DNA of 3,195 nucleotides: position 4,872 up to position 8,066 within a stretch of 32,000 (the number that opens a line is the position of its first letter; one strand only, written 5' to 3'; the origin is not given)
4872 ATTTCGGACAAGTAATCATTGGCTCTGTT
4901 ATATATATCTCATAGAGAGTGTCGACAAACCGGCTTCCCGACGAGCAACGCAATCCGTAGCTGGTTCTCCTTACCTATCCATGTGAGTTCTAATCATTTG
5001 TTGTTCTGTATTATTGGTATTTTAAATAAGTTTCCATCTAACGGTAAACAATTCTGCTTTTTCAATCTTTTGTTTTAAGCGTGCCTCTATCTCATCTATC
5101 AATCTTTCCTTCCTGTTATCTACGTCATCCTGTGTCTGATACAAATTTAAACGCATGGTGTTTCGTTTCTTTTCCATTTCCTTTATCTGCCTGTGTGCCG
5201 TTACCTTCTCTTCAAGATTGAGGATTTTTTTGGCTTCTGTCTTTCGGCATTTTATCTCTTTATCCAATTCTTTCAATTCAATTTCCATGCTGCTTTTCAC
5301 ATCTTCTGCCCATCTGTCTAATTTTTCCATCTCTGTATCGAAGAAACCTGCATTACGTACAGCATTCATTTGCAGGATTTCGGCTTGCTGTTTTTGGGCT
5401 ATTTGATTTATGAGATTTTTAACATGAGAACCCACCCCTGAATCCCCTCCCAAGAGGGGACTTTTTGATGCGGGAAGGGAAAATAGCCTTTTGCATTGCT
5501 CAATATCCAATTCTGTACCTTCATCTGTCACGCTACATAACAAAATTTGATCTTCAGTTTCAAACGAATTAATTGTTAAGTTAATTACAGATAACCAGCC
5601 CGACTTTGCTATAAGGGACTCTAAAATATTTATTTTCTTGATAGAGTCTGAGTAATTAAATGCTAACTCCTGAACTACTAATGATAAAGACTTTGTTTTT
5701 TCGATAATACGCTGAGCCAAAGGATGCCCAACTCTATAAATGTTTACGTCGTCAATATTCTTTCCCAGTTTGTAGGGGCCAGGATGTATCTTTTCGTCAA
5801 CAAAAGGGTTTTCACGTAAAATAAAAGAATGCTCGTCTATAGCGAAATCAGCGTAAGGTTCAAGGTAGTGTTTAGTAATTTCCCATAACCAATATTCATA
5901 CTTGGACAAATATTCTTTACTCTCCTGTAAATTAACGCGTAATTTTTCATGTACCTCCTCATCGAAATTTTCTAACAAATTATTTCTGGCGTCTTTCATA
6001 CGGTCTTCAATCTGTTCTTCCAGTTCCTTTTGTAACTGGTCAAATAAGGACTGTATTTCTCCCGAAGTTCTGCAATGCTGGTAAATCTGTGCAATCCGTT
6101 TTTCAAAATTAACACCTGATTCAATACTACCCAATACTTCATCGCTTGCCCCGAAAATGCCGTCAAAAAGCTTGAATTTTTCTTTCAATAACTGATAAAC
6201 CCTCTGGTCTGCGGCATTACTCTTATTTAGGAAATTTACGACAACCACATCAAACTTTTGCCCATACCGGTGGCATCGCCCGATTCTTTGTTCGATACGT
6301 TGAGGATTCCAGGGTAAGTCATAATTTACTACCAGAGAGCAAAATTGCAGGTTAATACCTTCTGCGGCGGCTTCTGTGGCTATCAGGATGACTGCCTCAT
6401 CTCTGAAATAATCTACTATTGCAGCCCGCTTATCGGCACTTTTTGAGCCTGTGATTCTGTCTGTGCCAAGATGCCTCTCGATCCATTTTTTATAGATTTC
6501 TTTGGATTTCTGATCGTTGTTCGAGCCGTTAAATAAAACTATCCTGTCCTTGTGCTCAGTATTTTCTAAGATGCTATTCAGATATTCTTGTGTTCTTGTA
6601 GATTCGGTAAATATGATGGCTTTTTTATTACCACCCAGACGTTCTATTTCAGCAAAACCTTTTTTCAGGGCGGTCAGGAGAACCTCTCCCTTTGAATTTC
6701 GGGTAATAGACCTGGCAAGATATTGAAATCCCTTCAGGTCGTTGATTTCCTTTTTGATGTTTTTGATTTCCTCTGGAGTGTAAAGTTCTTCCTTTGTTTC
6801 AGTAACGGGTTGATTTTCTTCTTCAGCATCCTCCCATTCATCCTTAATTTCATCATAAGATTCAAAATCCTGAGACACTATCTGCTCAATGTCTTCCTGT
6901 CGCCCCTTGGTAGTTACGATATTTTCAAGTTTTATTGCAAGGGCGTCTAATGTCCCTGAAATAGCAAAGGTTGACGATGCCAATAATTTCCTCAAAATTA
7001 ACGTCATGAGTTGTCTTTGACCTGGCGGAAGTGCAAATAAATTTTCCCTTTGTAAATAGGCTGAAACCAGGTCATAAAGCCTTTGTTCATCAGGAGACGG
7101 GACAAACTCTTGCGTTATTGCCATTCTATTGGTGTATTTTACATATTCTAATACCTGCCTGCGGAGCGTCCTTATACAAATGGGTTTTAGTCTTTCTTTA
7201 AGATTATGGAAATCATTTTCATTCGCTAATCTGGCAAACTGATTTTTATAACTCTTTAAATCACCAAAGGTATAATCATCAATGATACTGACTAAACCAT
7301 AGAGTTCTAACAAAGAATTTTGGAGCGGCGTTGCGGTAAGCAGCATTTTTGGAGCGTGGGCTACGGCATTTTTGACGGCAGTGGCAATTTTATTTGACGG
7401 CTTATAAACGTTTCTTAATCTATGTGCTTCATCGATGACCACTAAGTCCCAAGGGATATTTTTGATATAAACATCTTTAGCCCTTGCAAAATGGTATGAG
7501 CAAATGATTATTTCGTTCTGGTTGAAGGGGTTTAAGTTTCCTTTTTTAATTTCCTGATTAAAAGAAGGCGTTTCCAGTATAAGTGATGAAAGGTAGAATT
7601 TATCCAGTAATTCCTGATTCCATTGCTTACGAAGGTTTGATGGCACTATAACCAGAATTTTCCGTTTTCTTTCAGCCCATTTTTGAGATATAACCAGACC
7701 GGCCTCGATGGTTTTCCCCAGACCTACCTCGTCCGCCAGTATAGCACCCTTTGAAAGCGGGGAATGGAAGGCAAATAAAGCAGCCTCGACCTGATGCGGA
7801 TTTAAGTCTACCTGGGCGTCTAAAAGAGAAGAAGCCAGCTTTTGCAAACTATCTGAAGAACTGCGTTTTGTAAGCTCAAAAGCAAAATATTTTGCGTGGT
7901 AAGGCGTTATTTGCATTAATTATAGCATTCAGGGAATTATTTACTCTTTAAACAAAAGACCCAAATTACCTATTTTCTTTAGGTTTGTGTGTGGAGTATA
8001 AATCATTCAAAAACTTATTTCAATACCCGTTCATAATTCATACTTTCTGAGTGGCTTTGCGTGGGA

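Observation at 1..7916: Co-oriented SNF2 helicase, orphan nuclease-like ORF, Mod, toxin-antitoxin and Res: a type III-like R-M locus with extra modules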

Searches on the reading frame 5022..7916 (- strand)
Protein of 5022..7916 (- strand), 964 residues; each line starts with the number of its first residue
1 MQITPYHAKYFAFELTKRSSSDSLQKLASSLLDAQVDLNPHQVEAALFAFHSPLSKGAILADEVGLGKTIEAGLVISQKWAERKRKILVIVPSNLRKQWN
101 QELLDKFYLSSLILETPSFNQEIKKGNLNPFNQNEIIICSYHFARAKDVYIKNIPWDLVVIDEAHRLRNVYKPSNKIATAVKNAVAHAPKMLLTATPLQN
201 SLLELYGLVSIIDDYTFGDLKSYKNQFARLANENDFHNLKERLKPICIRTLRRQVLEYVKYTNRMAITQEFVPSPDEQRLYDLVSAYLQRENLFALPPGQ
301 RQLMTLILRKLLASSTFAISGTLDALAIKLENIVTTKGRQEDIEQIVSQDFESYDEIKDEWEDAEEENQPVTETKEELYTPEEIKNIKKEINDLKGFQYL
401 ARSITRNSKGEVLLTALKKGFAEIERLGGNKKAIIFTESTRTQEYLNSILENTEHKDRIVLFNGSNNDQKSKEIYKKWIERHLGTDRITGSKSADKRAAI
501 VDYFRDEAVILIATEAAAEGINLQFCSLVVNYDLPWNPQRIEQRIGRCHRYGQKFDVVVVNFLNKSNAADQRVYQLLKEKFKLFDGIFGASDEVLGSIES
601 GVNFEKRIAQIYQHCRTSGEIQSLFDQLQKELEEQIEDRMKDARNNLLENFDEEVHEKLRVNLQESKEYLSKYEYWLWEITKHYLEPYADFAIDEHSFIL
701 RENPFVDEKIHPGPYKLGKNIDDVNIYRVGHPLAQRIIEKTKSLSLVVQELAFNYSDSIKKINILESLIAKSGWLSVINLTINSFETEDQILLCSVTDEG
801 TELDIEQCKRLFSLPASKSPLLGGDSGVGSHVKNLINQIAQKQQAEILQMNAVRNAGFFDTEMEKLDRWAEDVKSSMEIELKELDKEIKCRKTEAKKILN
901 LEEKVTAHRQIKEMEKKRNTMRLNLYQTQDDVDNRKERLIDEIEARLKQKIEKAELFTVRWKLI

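Call 8: search_protein_families(library=pfam, proteins=[window:5022-7916:-], max_evalue=0.01)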
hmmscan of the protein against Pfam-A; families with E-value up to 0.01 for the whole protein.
window:5022-7916:- (964 aa): 6 families
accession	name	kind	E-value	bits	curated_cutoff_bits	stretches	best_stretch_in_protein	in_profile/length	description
PF00176.29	SNF2-rel_dom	-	7.1e-34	117.7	24.9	1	55-282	17-250/290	SNF2-related domain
PF00271.37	Helicase_C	-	1e-22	80.9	23.5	1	444-552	4-110/110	Helicase conserved C-terminal domain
PF04851.21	ResIII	-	8.1e-11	42.5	22.5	1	38-197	4-162/164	Type III restriction enzyme, res subunit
PF00270.35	DEAD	-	8.3e-09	35.8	26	1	56-198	15-161/167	DEAD/DEAH box helicase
PF13872.12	AAA_34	-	1.7e-05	24.3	27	1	55-192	60-212/306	P-loop containing NTP hydrolase pore-1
PF22590.2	Cas3-like_C_2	-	0.00024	21.8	27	1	430-551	3-104/106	CRISPR-associated nuclease/helicase Cas3, C-terminal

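Call 9: search_protein_families(library=padloc, proteins=[window:5022-7916:-], max_evalue=0.01)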
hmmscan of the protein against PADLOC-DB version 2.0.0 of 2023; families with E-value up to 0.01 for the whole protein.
window:5022-7916:- (964 aa): 53 families (the best 25 are shown)
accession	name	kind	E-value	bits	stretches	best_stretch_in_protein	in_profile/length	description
PDLC02619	DrmD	-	1.9e-211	702.6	2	29-678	24-660/872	DrmD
PDLC02621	DrmD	-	1.1e-63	213.9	1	36-950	120-1020/1040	DrmD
PDLC02500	BrxHI|BrxHII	-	2.1e-62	209.9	3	487-658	509-679/933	BrxHI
PDLC02623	DrmD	-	1.3e-55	186.7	3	488-598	559-670/1040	DrmD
PDLC00659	HmaA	-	5.8e-53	178.1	1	34-598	101-657/1176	SNF2 helicase / DEAD-box helicase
PDLC02843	DpdE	-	1.7e-50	169.9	2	28-227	149-329/1091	DpdE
PDLC02504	BrxHI|BrxHII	-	3.1e-47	159.1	2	488-668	516-695/971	BrxHII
PDLC02620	DrmD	-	4.8e-46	155.2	2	458-598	486-622/1060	DrmD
PDLC02840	DpdE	-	2.6e-45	153.2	2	29-226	151-333/1091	DpdE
PDLC02572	DrmA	-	8.9e-40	134.5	1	58-564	138-635/1043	DrmA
PDLC02846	DpdE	-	2.1e-36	123.2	2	5-259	134-385/1034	DpdE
PDLC02632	DrmD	-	5e-35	119.1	1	59-570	144-644/662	DrmD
PDLC00631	ZorD1|ZorD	-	4e-33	112.3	2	15-259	419-680/1071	"SWI2/SNF2 helicase, Mrr-like nuclease"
PDLC02844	DpdE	-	4.8e-33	112.1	2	30-226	146-334/1074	DpdE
PDLC00633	ZorD1|ZorD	-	3e-32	109.6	2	30-257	438-664/908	"SWI2/SNF2 helicase, Mrr-like nuclease"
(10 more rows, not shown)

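Call 10: search_protein_families(library=ncbifam, proteins=[window:5022-7916:-], max_evalue=0.01)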
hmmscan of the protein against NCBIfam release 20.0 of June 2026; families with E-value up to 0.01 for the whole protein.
window:5022-7916:- (964 aa): 24 families
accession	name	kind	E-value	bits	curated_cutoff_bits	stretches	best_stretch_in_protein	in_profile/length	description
NF038318.1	DISARM_DrmD_b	equivalog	1.9e-212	707.9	950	2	29-695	21-673/868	DISARM system SNF2-like helicase DrmD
NF038317.1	DISARM_DrmD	equivalog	2.2e-83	281.2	610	2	28-477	98-554/1021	DISARM system SNF2-like helicase DrmD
NF041062.1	DpdE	equivalog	1.5e-60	205.3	500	1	16-655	136-737/1048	protein DpdE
NF003426.0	PRK04914.1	equivalog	1.6e-53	182.2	576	2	17-228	133-347/959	RNA polymerase-associated protein RapA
NF042964.1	phospholipD_antiphage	equivalog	8.5e-47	160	1100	2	362-622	625-862/895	phospholipase D-like domain-containing anti-phage protein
NF058637.1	helic_SCO1167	equivalog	8.6e-33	113.4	1200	2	54-246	487-671/932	SCO1167/SCO6262 family helicase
NF053675.1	pilus_reg_Snf2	equivalog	2.6e-25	88.7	1100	2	57-257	605-788/1029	pilus expression-regulating Snf2 family helicase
NF041790.1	anti-phage_ZorD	equivalog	8.7e-20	70.3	1500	2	29-259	573-828/1035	type I Zorya anti-phage system protein ZorD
NF053631.1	RNA_helic_CshA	equivalog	9.7e-11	41.2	646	1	454-555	235-335/434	degradosome RNA helicase CshA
NF003419.0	PRK04837.1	equivalog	1.3e-10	40.6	588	1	435-554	235-353/424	ATP-dependent RNA helicase RhlB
NF002340.1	PRK01297.1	equivalog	1.3e-10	40.6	564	1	446-565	240-355/372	ATP-dependent RNA helicase RhlB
NF053711.1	RNA_heli_RhlE1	exception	1.5e-10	40.4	750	1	431-558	220-345/434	RNA helicase RhlE1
NF008744.0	PRK11776.1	equivalog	3.8e-10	38.9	524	1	438-565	225-348/460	ATP-dependent RNA helicase DbpA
NF008394.0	PRK11192.1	equivalog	1.4e-09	37.3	507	1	444-555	236-345/441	ATP-dependent RNA helicase SrmB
NF053636.1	DDHlcsCsdAPsy1082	equivalog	2.6e-08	32.8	890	1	457-554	244-340/512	DEAD/DEAH box helicase CsdA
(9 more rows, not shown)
